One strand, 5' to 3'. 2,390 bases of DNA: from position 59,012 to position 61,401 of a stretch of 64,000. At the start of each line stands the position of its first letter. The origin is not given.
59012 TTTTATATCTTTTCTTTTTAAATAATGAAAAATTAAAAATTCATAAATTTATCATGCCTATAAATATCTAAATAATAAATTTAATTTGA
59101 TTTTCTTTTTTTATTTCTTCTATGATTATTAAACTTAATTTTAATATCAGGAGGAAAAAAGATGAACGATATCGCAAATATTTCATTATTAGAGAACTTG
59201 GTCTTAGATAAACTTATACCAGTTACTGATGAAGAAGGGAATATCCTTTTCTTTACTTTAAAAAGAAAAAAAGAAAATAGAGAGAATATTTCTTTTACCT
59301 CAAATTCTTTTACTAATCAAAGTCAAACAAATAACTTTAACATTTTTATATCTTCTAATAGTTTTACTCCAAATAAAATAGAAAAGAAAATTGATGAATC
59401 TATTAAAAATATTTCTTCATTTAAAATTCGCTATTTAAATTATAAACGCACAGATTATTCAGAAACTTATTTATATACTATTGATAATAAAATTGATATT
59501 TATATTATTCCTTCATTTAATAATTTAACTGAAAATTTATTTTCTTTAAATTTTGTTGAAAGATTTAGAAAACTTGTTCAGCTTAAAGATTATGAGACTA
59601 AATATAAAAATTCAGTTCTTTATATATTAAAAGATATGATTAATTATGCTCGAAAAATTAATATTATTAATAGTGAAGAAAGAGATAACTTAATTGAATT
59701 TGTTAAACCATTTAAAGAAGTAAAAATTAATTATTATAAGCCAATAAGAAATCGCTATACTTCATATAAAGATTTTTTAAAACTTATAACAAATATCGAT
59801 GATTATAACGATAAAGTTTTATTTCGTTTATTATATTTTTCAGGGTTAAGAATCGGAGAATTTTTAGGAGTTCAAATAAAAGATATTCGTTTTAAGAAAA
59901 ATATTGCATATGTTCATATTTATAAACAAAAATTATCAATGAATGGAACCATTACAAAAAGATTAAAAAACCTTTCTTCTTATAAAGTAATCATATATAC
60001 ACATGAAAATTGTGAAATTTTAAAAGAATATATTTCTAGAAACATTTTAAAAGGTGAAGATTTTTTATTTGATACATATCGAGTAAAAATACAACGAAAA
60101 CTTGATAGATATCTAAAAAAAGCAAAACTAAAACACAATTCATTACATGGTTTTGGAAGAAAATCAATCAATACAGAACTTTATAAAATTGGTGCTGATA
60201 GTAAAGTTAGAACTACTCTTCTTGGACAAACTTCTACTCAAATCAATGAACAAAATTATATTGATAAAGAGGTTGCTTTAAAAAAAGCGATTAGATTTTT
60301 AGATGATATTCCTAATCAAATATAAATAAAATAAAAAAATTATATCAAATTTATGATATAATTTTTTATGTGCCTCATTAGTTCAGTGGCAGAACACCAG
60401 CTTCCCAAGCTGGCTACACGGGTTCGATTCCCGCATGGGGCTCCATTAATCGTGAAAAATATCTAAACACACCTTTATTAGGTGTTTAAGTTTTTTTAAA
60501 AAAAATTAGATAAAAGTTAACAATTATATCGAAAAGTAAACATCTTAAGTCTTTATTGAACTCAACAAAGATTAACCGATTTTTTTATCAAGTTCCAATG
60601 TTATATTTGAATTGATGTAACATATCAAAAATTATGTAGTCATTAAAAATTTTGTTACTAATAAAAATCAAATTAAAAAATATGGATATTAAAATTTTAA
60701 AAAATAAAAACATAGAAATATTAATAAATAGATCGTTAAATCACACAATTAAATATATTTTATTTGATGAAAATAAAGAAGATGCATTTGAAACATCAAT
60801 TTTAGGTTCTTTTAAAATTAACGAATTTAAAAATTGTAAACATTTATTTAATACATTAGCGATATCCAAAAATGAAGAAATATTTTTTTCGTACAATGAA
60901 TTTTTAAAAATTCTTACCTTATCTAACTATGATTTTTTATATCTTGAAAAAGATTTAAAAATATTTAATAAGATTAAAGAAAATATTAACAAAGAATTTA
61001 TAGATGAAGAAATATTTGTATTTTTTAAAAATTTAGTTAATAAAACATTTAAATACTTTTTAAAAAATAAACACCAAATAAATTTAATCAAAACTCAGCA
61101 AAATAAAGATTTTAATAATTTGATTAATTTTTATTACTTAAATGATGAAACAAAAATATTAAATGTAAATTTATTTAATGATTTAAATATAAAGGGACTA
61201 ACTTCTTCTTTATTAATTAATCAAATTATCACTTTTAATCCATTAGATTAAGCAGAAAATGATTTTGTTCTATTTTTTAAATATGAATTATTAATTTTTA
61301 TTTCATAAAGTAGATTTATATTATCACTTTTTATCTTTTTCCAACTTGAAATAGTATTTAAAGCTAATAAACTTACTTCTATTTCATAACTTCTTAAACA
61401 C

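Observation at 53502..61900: Integrase/tRNA-Gly-linked accessory segment between the core FAD-oxidoreductase gene and the pst operon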

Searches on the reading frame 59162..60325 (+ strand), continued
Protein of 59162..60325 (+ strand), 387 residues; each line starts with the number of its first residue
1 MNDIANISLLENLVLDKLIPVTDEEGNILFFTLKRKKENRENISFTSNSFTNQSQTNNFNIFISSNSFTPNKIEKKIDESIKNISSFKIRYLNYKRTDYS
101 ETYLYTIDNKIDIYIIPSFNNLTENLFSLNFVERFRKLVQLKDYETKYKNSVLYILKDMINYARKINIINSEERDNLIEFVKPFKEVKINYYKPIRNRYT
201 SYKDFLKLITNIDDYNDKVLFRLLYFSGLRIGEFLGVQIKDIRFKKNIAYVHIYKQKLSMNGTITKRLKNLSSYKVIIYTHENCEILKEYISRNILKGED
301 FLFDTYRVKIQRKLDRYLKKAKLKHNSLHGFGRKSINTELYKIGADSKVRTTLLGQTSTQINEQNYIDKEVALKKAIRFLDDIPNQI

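Call 39: find_encoding_contigs(protein=P0017, flank=10000, max_places=2)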
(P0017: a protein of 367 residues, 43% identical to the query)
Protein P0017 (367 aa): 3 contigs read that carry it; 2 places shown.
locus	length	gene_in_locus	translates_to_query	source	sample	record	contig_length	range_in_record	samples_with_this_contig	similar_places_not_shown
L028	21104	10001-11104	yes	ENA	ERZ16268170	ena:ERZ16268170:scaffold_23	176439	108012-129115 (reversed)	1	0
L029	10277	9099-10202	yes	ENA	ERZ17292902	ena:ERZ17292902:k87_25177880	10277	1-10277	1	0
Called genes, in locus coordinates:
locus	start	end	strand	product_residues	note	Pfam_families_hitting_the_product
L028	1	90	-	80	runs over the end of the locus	-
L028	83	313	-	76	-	-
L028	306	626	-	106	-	-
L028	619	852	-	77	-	-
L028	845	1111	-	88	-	PF12961:DUF3850, PF04266:ASCH (weak)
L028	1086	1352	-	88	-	-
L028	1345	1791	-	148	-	PF11195:Tad2-like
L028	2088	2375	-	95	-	-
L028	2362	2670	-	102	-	-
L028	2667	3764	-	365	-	PF14284:PcfJ (weak)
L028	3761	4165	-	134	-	PF14058:PcfK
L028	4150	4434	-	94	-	-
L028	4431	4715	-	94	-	-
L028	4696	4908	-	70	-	-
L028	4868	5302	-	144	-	-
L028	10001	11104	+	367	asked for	PF00589:Phage_integrase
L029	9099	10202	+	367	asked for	PF00589:Phage_integrase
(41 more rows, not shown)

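Call 71: search_protein_families(library=padloc, max_evalue=0.01, proteins=[window:59162-60325:+])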
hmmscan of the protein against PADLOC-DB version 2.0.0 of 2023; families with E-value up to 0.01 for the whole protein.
window:59162-60325:+ (387 aa): 0 families

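Call 74: find_related_loci(query=A2, collection=viral_contigs, flank=3000)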
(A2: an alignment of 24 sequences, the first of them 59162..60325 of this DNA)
Query A2 (387 aa) in viral_contigs; peptide patterns used: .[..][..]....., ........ (x = any residue, [..] = any of these).
23 stretches matched a pattern, but none encodes a relative of the query by tblastn (E <= 1e-3).
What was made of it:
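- Tried and rejected: The IMG/VR scan with the integrase profile found nothing (call 74).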

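Call 75: search_dna_similar(query=window:59162-60325:+, collection=phages, mode=protein, max_rows=15)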
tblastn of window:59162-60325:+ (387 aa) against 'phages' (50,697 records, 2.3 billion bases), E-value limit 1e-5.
Records with a match: 24; places in all: 24; records where one place covers at least 80% of the query: 0.
Best place of each record, by identity: <60% 24.
By first word of the organism name: Streptococcus 23; Enterococcus 1.
By host as written in the record: Streptococcus parauberis KCTC_11537 2; Streptococcus pyogenes MGAS315 2; - 2; Streptococcus uberis B190 1; Streptococcus iniae SF1 1; Streptococcus parauberis KCTC_11980BP 1; Streptococcus parauberis N198_2 1; Streptococcus parauberis KRS-02083 1; and 13 more.
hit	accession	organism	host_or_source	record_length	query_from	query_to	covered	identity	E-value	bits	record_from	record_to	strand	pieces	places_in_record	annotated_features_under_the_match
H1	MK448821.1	Streptococcus phage Javan623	Streptococcus uberis B190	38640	88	357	70%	30.6%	1e-11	72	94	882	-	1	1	mobile element protein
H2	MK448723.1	Streptococcus phage Javan271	Streptococcus iniae SF1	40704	73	360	74%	25.3%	2e-6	56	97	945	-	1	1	integrase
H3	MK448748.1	Streptococcus phage Javan389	Streptococcus parauberis KCTC_11980BP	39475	73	360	74%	25.0%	4e-6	55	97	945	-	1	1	integrase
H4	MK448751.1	Streptococcus phage Javan399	Streptococcus parauberis N198_2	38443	73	360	74%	24.7%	2e-6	56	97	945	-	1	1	integrase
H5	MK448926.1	Streptococcus phage Javan392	Streptococcus parauberis KRS-02083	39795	73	360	74%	24.7%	2e-6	56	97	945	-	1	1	integrase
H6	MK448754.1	Streptococcus phage Javan411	Streptococcus parauberis SRR067675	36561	73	360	74%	24.7%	2e-6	56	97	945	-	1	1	integrase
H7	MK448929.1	Streptococcus phage Javan400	Streptococcus parauberis NCFD_2020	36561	73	360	74%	24.7%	2e-6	56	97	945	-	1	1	integrase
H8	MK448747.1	Streptococcus phage Javan385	Streptococcus parauberis KCTC_11537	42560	73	360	74%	24.7%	3e-6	56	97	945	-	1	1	integrase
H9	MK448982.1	Streptococcus phage Javan554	Streptococcus suis 89-3576-3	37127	93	360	69%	25.3%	4e-6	55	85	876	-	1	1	integrase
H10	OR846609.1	Enterococcus phage Efs 1-1-1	Enterococcus faecalis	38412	107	367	67%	25.2%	5e-6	55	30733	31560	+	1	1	record has no annotation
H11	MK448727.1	Streptococcus phage Javan291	Streptococcus marmotae HTS5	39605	114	362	64%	26.4%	2e-7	59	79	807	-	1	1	mobile element protein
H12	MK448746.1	Streptococcus phage Javan383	Streptococcus parauberis KCTC_11537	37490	137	361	58%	28.7%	1e-5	54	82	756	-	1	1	mobile element protein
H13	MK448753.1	Streptococcus phage Javan407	Streptococcus parauberis SP-llh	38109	137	361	58%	28.7%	1e-5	54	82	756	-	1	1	mobile element protein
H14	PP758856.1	Streptococcus phage phiGBSVK-D_GBSInt6.2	Streptococcus agalactiae JN_AR_GBS206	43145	93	289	51%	29.7%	6e-7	57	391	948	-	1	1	integrase/site-specific recombinase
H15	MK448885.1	Streptococcus phage Javan252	Streptococcus henryi A-4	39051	153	362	54%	25.0%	1e-6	57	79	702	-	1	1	mobile element protein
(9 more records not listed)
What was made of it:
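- On Defective prophage remnant: In the phage database searched, the best tblastn matches are Streptococcus prophage integrases, at 25-31% identity (call 75).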

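Call 87: search_solved_structures(query=A2, max_evalue=0.001)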
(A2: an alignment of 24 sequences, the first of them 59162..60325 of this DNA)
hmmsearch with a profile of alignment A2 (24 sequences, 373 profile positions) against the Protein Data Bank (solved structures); distinct sequences matched with E-value up to 0.001: 8.
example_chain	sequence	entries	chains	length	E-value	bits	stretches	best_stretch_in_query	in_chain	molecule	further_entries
1a0p_A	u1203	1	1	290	2e-08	36.9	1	203-349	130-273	SITE-SPECIFIC RECOMBINASE XERD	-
5hxy_A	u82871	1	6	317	5.4e-08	35.5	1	187-351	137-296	Tyrosine recombinase XerA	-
4a8e_A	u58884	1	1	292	9.7e-08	34.6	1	192-356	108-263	PROBABLE TYROSINE RECOMBINASE XERC-LIKE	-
5dcf_A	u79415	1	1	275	1e-07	34.5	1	203-349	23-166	Tyrosine recombinase XerD,DNA translocase FtsK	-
3nkh_A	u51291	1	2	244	1.5e-07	34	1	185-286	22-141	Integrase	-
2a3v_A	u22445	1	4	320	4.4e-05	25.9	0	195-240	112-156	site-specific recombinase IntI4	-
6en0_A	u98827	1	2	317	0.00014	24.2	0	206-291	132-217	Int protein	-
6emy_A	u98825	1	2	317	0.00032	23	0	206-291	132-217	Int protein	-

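Call 89: search_protein_families(library=pfam, max_evalue=0.01, proteins=[L004:11663-11854:+, L004:11939-13120:+, L006:11459-11614:+, L006:11635-12162:+, L009:9122-9646:-])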
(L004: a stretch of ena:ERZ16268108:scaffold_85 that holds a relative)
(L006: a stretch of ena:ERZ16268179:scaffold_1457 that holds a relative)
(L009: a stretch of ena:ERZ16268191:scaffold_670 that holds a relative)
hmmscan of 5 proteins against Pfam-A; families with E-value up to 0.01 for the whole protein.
L004:11663-11854:+ (63 aa): 0 families

L004:11939-13120:+ (393 aa): 3 families
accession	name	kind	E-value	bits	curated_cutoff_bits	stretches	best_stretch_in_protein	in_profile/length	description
PF13173.12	AAA_14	-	9.2e-20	71.4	27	1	26-159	3-129/129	AAA domain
PF13635.12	DUF4143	-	2.9e-12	47.1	28.1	1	230-393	6-155/160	Domain of unknown function (DUF4143)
PF13401.12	AAA_22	-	0.0051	17.6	27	0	24-73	4-59/130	AAA domain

L006:11459-11614:+ (51 aa): 0 families

L006:11635-12162:+ (175 aa): 3 families
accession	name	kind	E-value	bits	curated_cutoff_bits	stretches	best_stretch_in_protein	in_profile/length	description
PF12724.12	Flavodoxin_5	-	1.7e-21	77.5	27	1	4-136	1-137/145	Flavodoxin domain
PF12641.12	Flavodoxin_3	-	0.00019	21.7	27.5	1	5-144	2-136/160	Flavodoxin domain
PF00258.30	Flavodoxin_1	-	0.0013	19.3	25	1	5-36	1-37/143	Flavodoxin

L009:9122-9646:- (174 aa): 1 family
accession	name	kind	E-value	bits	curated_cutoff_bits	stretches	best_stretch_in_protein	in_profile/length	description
PF00857.26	Isochorismatase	-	4e-15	56.8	27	1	4-167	2-164/175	Isochorismatase domain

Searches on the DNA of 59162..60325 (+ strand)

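Call 56: search_rna_families(source=L004, start=11100, end=13600, threshold=evalue, max_evalue=1)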
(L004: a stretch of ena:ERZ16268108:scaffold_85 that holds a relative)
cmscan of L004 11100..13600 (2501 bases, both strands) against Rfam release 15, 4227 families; matches with E-value up to 1: 2.
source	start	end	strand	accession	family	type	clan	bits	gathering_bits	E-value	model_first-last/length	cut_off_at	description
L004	11207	11277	+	RF00005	tRNA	Gene; tRNA;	CL00001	61.2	29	3.3e-12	1-71/71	no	tRNA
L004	11213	11283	+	RF00233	Tymo_tRNA-like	Cis-reg;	-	19.4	40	0.47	1-84/84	no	Tymovirus/Pomovirus/Furovirus tRNA-like 3' UTR element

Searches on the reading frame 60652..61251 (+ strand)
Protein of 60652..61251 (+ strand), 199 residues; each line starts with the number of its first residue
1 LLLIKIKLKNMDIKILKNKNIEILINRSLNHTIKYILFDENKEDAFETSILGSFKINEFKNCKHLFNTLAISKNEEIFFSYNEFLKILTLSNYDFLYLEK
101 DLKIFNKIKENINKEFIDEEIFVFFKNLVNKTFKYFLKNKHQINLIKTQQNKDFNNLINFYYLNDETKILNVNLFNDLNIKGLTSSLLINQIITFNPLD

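Call 5: search_protein_families(library=pfam, max_evalue=0.01, proteins=[window:60652-61251:+])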
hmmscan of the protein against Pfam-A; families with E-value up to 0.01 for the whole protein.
window:60652-61251:+ (199 aa): 0 families

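Call 36: search_protein_families(library=ncbifam, max_evalue=0.01, proteins=[window:60652-61251:+])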
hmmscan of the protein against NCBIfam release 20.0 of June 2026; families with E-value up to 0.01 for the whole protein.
window:60652-61251:+ (199 aa): 0 families

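Call 37: search_protein_families(library=phrogs, max_evalue=0.01, proteins=[window:60652-61251:+])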
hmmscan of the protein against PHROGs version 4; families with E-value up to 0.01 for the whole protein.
window:60652-61251:+ (199 aa): 1 family
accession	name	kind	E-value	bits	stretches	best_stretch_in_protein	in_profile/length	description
phrog_12588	-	unknown function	0.00071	20.7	1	106-158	6-58/121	-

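Call 71: search_protein_families(library=padloc, max_evalue=0.01, proteins=[window:60652-61251:+])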
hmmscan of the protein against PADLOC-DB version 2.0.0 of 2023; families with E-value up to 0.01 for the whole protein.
window:60652-61251:+ (199 aa): 0 families
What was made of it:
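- Checked: The two convergent ORFs (60652/60682-61251 + and 61248-61817 -) have no Pfam, NCBIfam or PADLOC hit (calls 5, 36, 71).
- Tried and rejected: No hit in Pfam, NCBIfam or PADLOC, and only a weak PHROG hit of unknown function (E 7e-4) for 60652-61251 (calls 5, 36, 37, 71).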

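Call 73: search_protein_representatives(protein=window:60652-61251:+)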
Query: 199 residues. Proteins with E-value up to 0.001 (for the whole library): 3; up to 1e-10: 2; up to 1e-30: 1. The best 3 are listed.
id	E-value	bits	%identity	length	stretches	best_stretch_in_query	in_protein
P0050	4.8e-54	199.2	61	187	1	15-198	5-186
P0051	2.0e-23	99.4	48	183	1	13-168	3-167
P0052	5.1e-04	36.2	38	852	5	16-51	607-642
